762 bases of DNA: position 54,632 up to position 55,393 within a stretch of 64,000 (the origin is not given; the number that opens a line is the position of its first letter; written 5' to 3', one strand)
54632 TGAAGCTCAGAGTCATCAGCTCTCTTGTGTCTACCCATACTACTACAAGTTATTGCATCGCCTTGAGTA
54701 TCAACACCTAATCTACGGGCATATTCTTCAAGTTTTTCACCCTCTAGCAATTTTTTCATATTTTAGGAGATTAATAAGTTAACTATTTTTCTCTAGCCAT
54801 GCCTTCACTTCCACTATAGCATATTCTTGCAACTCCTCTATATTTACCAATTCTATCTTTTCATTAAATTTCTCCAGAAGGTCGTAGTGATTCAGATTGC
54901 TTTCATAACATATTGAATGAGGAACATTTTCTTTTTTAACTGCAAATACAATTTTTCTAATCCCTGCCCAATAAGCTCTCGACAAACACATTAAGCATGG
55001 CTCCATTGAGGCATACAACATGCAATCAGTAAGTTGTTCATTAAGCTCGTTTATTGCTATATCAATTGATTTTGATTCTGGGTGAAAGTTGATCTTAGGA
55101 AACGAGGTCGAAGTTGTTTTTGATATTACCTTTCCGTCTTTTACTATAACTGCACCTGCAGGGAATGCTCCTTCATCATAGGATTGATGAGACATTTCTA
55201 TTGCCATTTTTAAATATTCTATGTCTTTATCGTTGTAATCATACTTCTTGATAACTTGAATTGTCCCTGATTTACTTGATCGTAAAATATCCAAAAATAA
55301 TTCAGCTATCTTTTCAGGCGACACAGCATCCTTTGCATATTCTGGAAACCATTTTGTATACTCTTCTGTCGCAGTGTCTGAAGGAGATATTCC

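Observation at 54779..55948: Unusual SDR reductase-CDA deaminase fusion protein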

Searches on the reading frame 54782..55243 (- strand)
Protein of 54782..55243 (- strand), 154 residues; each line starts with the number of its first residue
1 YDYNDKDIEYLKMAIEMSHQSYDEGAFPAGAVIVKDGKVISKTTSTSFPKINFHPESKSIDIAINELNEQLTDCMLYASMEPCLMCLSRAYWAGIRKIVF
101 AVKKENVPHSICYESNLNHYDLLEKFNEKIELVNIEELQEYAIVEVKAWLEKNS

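Call 6: search_solved_structures(query=window:54782-55243:-, max_evalue=0.01, show_alignments=3)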
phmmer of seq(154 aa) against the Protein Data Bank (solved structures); distinct sequences matched with E-value up to 0.01: 45.
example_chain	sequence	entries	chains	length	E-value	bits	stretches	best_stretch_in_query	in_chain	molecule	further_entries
1wwr_A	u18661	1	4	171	1.2e-13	54.5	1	10-104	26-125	tRNA adenosine deaminase TadA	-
1wkq_A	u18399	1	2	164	1.6e-12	50.8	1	10-105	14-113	Guanine deaminase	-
1tiy_A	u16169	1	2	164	1.8e-12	50.7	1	10-105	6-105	Guanine deaminase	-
2b3j_A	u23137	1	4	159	1.7e-10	44.2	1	6-125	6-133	tRNA adenosine deaminase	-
5jfy_A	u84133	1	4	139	3.8e-10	43.1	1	5-105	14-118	Deoxycytidine deaminase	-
7dbf_A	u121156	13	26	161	1.3e-09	41.3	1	7-105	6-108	Guanosine deaminase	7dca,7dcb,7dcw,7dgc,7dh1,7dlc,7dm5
7dqn_A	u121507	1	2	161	1.3e-09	41.3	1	7-105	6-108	Guanosine deaminase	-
7dc9_A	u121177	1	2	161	3.5e-09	40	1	7-105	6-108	Guanosine deaminase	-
7cph_A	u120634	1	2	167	4.3e-09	39.7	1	7-134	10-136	tRNA-specific adenosine deaminase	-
7w1q_A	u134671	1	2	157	4.6e-09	39.6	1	7-105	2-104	Guanosine deaminase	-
2nx8_A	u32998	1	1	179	1.7e-08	37.8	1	9-106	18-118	TRNA-specific adenosine deaminase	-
2a8n_A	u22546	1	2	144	1.7e-08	37.7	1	10-103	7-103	cytidine and deoxycytidylate deaminase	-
1z3a_A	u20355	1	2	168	4.1e-07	33.3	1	10-105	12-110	tRNA-specific adenosine deaminase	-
8e2r_A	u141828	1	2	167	5.5e-07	32.8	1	10-107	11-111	tRNA-specific adenosine deaminase 1.14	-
3ocq_A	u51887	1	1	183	7e-07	32.5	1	8-105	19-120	Putative Cytosine/adenosine deaminase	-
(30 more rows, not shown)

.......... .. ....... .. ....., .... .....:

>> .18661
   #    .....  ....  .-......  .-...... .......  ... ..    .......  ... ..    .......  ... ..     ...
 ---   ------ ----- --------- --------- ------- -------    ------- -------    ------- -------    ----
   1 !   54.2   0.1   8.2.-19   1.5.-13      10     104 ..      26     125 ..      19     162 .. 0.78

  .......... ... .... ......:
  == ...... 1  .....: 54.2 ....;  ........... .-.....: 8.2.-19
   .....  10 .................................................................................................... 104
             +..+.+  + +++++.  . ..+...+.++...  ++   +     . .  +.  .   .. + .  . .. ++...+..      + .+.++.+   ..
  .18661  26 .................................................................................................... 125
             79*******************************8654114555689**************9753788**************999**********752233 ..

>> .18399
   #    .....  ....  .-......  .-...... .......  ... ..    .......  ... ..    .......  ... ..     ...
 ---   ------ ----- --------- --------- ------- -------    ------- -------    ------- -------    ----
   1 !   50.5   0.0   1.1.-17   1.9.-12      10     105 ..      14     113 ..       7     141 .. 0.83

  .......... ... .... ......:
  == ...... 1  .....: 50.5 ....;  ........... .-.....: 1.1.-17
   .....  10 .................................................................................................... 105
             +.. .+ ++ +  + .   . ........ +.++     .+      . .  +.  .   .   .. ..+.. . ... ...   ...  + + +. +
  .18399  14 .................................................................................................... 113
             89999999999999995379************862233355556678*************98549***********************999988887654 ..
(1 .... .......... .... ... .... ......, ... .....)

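Call 15: find_homologous_proteins(query=window:54782-55243:-, max_evalue=0.001)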
Query window:54782-55243:- (154 aa): 211 proteins with E <= 0.001 among 227 candidates; the best 120 are listed.
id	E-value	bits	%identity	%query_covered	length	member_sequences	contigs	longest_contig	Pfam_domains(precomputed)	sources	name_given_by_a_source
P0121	9.2e-73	261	79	96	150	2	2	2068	PF00383.30,PF14437.13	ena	-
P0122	8.3e-72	258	75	99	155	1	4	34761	PF00383.30,PF14437.13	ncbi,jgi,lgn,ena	-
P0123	1.7e-70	254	76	97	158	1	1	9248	PF00383.30,PF14437.13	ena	-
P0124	3.1e-70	253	72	99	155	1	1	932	PF00383.30,PF14437.13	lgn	-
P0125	1.9e-69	250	75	95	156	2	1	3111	PF00383.30,PF14437.13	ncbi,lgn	-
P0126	7.0e-69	248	72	99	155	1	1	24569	PF00383.30,PF14437.13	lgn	-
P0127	2.3e-66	240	73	95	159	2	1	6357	PF00383.30,PF14437.13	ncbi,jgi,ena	ncbi:MAG: deaminase [bacterium]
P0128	5.3e-66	239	78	86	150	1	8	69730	PF00383.30,PF14437.13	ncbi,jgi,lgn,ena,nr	ncbi:MAG TPA: deaminase [Candidatus Dojkabacteria bacterium]|nr:deaminase [Candidatus Dojkabacteria 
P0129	1.8e-58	215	61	98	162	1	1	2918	PF00383.30,PF14437.13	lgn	-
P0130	1.4e-57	212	63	97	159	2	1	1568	PF00383.30,PF14437.13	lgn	-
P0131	1.4e-57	212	63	95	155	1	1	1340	PF00383.30,PF14437.13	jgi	-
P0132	2.3e-57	211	63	95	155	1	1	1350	PF00383.30,PF14437.13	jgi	jgi:tRNA(Arg) A34 adenosine deaminase TadA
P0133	1.8e-55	205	64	94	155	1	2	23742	PF00383.30,PF14437.13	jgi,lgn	jgi:tRNA(Arg) A34 adenosine deaminase TadA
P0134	6.0e-55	203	61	96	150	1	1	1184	PF00383.30,PF14437.13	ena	-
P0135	3.7e-54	201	59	96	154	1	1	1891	PF00383.30,PF14437.13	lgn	-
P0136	4.3e-54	200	59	96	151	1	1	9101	PF00383.30,PF14437.13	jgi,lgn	jgi:tRNA(Arg) A34 adenosine deaminase TadA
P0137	4.4e-54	200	59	96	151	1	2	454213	PF00383.30,PF14437.13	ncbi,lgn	-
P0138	5.6e-54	200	59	96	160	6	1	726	PF00383.30,PF14437.13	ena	-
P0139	2.0e-53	198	61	94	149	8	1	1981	PF00383.30,PF14437.13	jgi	jgi:tRNA(Arg) A34 adenosine deaminase TadA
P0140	6.2e-53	197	57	95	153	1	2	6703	PF00383.30,PF14437.13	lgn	-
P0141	2.0e-52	195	56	98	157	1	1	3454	PF00383.30,PF14437.13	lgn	-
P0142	5.3e-52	194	57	96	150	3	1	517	PF00383.30,PF14437.13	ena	-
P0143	7.6e-52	193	56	95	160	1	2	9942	PF00383.30,PF14437.13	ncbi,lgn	-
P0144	1.1e-51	193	58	96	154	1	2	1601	PF00383.30,PF14437.13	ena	-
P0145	1.6e-50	189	60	95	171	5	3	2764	PF00383.30,PF14437.13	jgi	jgi:tRNA(adenine34) deaminase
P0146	8.1e-50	186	56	95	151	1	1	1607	PF00383.30,PF14437.13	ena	-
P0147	1.7e-49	185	55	98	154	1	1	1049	PF00383.30,PF14437.13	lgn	-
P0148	4.0e-49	184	56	94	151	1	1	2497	PF00383.30,PF14437.13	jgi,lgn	jgi:tRNA(Arg) A34 adenosine deaminase TadA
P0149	2.1e-48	182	56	95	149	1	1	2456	PF00383.30,PF14437.13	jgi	jgi:tRNA(Arg) A34 adenosine deaminase TadA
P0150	3.5e-48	181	56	94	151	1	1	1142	PF00383.30,PF14437.13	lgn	-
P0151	3.5e-48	181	55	94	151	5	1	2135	PF00383.30,PF14437.13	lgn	-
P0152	8.9e-48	180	56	94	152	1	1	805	PF00383.30,PF14437.13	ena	-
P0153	4.0e-47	178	59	90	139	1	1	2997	PF00383.30,PF14437.13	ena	-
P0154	1.3e-46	176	53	96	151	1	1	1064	PF00383.30,PF14437.13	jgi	-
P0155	4.4e-42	161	51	97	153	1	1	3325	PF00383.30,PF14437.13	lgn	-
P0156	7.9e-41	157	53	94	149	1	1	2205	PF00383.30,PF14437.13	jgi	jgi:guanine deaminase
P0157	3.9e-40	155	53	97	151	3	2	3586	PF00383.30,PF14437.13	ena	-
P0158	2.2e-39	153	50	95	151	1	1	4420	PF00383.30,PF14437.13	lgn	-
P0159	1.8e-37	146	45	97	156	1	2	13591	PF00383.30,PF14437.13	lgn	-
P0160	1.4e-36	144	50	93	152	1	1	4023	PF00383.30,PF14437.13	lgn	-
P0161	1.4e-35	140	52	93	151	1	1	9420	PF00383.30,PF14437.13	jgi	jgi:tRNA(adenine34) deaminase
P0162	1.5e-35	140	47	95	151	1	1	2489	PF00383.30,PF14437.13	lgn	-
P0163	1.5e-35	140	48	99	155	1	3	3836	PF00383.30,PF14437.13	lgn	-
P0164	2.1e-34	136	46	94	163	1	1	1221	PF00383.30,PF14437.13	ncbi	-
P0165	4.1e-34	136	47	94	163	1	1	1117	PF00383.30,PF14437.13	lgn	-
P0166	1.3e-33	134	48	93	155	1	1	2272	PF00383.30,PF14437.13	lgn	-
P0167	3.3e-33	133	47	91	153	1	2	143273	PF00383.30,PF14437.13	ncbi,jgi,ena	ncbi:MAG: nucleoside deaminase [Patescibacteria group bacterium]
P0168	4.1e-33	132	51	95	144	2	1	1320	PF00383.30,PF14437.13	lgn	-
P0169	5.7e-33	132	49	97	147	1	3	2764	PF00383.30,PF14437.13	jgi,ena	-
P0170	7.6e-33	131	46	96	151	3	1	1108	PF00383.30,PF14437.13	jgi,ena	-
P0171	1.4e-32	131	51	93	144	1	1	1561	PF00383.30,PF14437.13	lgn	-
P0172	2.8e-32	130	46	94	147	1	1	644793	PF00383.30,PF14437.13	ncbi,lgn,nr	ncbi:MAG: nucleoside deaminase [Candidatus Colwellbacteria bacterium]|nr:nucleoside deaminase [Candi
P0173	3.3e-32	129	48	93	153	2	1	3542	PF00383.30,PF14437.13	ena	-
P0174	2.6e-31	126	47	98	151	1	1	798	PF00383.30,PF14437.13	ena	-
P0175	6.2e-31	125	47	93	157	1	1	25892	PF00383.30,PF14437.13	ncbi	-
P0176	1.8e-30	124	46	95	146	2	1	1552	PF00383.30,PF14437.13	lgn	-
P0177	3.4e-30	123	46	94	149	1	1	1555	PF00383.30,PF14437.13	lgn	-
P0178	3.4e-30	123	46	92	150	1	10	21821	PF00383.30,PF14437.13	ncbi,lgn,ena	-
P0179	4.3e-30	122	48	97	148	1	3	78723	PF00383.30,PF14437.13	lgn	-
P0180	5.5e-30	122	46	95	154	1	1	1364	PF00383.30,PF14437.13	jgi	jgi:tRNA(adenine34) deaminase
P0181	7.3e-29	118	46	92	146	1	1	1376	PF00383.30,PF14437.13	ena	-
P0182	5.0e-28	116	45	95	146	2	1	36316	PF00383.30,PF14437.13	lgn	-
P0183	1.1e-27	115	43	88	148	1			PF00383.30,PF14437.13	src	-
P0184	1.8e-27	114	48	83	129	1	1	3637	PF00383.30,PF14437.13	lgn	-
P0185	8.3e-27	112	43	93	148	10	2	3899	PF00383.30,PF14437.13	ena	-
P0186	3.6e-26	110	44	95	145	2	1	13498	PF00383.30,PF14437.13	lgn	-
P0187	5.7e-25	106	42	97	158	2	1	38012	PF00383.30,PF14437.13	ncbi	-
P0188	8.9e-25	105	43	95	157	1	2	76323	PF00383.30,PF14437.13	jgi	jgi:guanine deaminase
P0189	4.6e-24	103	43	75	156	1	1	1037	PF00383.30,PF14437.13,PF14439.13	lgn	-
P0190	5.6e-24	103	42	97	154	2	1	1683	PF00383.30,PF14437.13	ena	-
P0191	7.1e-24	102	45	93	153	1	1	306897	PF00383.30,PF14437.13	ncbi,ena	-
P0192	2.2e-23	101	42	95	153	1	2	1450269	PF00383.30,PF14437.13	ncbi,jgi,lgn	-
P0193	3.5e-22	97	41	97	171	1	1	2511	PF00383.30,PF14437.13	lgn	-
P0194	7.6e-22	96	41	92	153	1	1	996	PF00383.30,PF14437.13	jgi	jgi:tRNA(adenine34) deaminase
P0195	8.2e-22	96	42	96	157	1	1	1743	PF00383.30,PF14437.13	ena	-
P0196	1.4e-21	95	45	83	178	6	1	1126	PF00383.30,PF14437.13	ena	-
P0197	1.5e-21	95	38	93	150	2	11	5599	PF00383.30,PF14437.13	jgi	jgi:guanine deaminase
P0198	2.9e-21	94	40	93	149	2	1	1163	PF00383.30,PF14437.13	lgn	-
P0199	1.3e-20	92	37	93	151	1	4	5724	PF00383.30,PF14437.13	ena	-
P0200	2.5e-20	91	40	95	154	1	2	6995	PF00383.30,PF14437.13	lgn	-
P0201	3.4e-20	90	38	93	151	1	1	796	PF00383.30,PF14437.13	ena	-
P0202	3.9e-20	90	40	93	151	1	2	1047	PF00383.30,PF14437.13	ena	-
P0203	1.4e-19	88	37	95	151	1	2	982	PF00383.30,PF14437.13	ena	-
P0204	4.3e-19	87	51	56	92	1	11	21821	PF00383.30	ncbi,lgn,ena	-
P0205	9.7e-19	86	37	92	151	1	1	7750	PF00383.30,PF14437.13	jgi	jgi:tRNA(Arg) A34 adenosine deaminase TadA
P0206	1.1e-18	85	36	95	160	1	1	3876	PF00383.30,PF14437.13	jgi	-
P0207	3.2e-17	81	38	80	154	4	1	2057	PF00383.30,PF14437.13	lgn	-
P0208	4.3e-17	80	43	69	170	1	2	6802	PF00383.30,PF14437.13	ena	-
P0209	2.8e-16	78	47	68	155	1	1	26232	PF00383.30,PF14437.13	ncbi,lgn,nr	ncbi:MAG: nucleoside deaminase [Flavobacteriales bacterium]|nr:nucleoside deaminase [Flavobacteriale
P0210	6.3e-16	77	46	65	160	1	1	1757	PF00383.30,PF14437.13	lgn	-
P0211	1.3e-15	75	51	59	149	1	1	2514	PF00383.30,PF14437.13,PF14439.13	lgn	-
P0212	3.3e-15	74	52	59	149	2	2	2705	PF00383.30,PF14437.13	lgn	-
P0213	6.7e-15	73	33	97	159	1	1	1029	PF00383.30,PF14437.13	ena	-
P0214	1.1e-14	73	33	99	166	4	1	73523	PF00383.30,PF14437.13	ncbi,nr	ncbi:MAG: nucleoside deaminase [Bacteroidales bacterium]|nr:nucleoside deaminase [Bacteroidales bact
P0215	1.8e-14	72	39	69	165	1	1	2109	PF00383.30,PF14437.13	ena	-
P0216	3.2e-14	71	32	97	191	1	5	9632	PF00383.30,PF14437.13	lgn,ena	-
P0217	5.5e-14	70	37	81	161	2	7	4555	PF00383.30,PF14437.13,PF14439.13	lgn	-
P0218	7.2e-14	70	35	82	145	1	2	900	PF00383.30,PF14437.13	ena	-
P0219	1.1e-13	69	35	94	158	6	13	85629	PF00383.30,PF14437.13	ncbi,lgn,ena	-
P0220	2.0e-13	68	33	82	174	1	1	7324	PF00383.30,PF14437.13,PF14439.13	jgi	jgi:tRNA(Arg) A34 adenosine deaminase TadA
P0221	3.7e-13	68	39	67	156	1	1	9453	PF00383.30,PF14437.13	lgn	-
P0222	4.2e-13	67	37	76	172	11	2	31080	PF00383.30,PF14437.13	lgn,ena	-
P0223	6.2e-13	67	38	81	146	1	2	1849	PF00383.30,PF14437.13,PF14439.13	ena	-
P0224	9.3e-13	66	34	86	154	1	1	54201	PF00383.30,PF14437.13,PF14439.13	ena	-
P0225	1.1e-12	66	36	74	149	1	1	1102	PF00383.30,PF14437.13,PF14439.13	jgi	jgi:tRNA(adenine34) deaminase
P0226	1.4e-12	66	37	81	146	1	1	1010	PF00383.30,PF14437.13,PF14439.13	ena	-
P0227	1.9e-12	65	40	65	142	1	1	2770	PF00383.30,PF14437.13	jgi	jgi:tRNA(Arg) A34 adenosine deaminase TadA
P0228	3.8e-12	64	40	62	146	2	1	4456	PF00383.30,PF14437.13,PF14439.13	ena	-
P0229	4.7e-12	64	36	81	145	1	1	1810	PF00383.30,PF14437.13,PF14439.13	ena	-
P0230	9.6e-12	63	41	68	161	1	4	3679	PF00383.30,PF14437.13,PF14439.13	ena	-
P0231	1.9e-11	62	35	92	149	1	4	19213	PF00383.30,PF14437.13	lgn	-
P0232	2.3e-11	62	43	64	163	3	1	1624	PF00383.30,PF14437.13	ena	-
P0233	2.4e-11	62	40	62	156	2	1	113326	PF00383.30,PF14437.13,PF14439.13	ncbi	-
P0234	3.6e-11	61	41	66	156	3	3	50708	PF00383.30,PF14437.13,PF14439.13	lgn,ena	-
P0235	8.7e-11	60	35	82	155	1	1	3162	PF00383.30,PF14437.13,PF14439.13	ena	-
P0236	1.1e-10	60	37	64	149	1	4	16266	PF00383.30,PF14437.13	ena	-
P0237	1.2e-10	59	41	63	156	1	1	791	PF00383.30,PF14437.13,PF14439.13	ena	-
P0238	1.9e-10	59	35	72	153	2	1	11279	PF00383.30,PF14437.13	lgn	-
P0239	2.0e-10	59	38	71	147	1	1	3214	PF00383.30,PF14437.13,PF14439.13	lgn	-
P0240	2.2e-10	59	35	84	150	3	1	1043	PF00383.30,PF14437.13,PF14439.13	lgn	-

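Call 17: find_encoding_contigs(protein=P0128, flank=6000, max_places=4)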
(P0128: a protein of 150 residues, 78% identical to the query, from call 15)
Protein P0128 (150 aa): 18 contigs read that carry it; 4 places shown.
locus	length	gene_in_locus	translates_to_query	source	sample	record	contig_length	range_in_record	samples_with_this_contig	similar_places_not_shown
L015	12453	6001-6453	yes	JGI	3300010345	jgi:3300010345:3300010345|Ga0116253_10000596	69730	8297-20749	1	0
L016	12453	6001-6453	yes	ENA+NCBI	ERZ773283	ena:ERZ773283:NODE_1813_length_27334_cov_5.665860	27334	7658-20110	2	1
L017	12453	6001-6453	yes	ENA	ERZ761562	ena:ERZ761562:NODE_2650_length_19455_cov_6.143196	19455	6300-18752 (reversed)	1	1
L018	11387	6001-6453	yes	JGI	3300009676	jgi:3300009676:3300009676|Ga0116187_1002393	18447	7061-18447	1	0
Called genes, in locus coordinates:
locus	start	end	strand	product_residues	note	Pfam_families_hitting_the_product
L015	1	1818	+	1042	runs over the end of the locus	-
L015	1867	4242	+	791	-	PF13304:AAA_21 (faint), PF02463:SMC_N (faint)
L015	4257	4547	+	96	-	-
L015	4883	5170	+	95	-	-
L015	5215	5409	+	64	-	-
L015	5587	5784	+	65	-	-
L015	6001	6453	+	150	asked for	PF00383:dCMP_cyt_deam_1, PF14437:MafB19-deam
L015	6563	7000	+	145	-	PF13673:Acetyltransf_10, PF00583:Acetyltransf_1, PF13508:Acetyltransf_7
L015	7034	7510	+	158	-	PF22526:DUF7000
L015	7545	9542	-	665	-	PF00664:ABC_membrane, PF00005:ABC_tran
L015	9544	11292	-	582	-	PF00664:ABC_membrane, PF00005:ABC_tran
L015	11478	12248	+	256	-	PF02353:CMAS (weak), PF01209:Ubie_methyltran, PF07021:MetW (weak), PF13489:Methyltransf_23, PF13847:Methyltransf_31, PF08241:Methyltransf_11, PF08242:Methyltransf_12, PF13649:Methyltransf_25, +2 more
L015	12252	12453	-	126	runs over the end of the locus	PF23477:zf_Tbcl_2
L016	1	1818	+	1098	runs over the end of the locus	-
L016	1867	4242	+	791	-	PF13304:AAA_21 (faint), PF02463:SMC_N (faint)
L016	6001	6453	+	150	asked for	PF00383:dCMP_cyt_deam_1, PF14437:MafB19-deam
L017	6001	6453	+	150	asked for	PF00383:dCMP_cyt_deam_1, PF14437:MafB19-deam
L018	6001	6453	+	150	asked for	PF00383:dCMP_cyt_deam_1, PF14437:MafB19-deam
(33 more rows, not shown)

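Call 18: find_encoding_contigs(protein=P0122, flank=6000, max_places=3)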
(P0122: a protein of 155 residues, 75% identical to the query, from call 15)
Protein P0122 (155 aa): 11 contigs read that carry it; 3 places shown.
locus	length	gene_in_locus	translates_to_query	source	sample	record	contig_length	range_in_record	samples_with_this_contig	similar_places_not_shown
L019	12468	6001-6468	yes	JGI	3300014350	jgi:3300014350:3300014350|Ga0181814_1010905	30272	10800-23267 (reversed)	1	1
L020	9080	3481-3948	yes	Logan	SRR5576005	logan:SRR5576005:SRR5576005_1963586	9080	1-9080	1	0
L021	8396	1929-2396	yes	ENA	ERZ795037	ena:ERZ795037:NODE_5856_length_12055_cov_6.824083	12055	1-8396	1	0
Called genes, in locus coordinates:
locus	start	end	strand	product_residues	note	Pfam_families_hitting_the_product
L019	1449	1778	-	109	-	-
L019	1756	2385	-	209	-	-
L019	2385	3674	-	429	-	-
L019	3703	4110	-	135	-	-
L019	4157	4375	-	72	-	-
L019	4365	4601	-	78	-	PF18903:DUF5659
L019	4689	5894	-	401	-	-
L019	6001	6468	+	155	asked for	PF00383:dCMP_cyt_deam_1, PF14437:MafB19-deam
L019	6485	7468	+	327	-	PF02615:Ldh_2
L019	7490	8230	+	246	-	PF00106:adh_short, PF08659:KR, PF23441:SDR (weak), PF13561:adh_short_C2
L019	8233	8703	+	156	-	-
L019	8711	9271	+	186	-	PF06821:Ser_hydrolase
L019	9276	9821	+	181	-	-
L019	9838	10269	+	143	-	-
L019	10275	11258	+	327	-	-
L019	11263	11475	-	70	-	PF13744:HTH_37 (weak), PF13560:HTH_31, PF12844:HTH_19, PF01381:HTH_3, PF13443:HTH_26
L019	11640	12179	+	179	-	-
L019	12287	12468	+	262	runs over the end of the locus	-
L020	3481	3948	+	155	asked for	PF00383:dCMP_cyt_deam_1, PF14437:MafB19-deam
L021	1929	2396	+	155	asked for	PF00383:dCMP_cyt_deam_1, PF14437:MafB19-deam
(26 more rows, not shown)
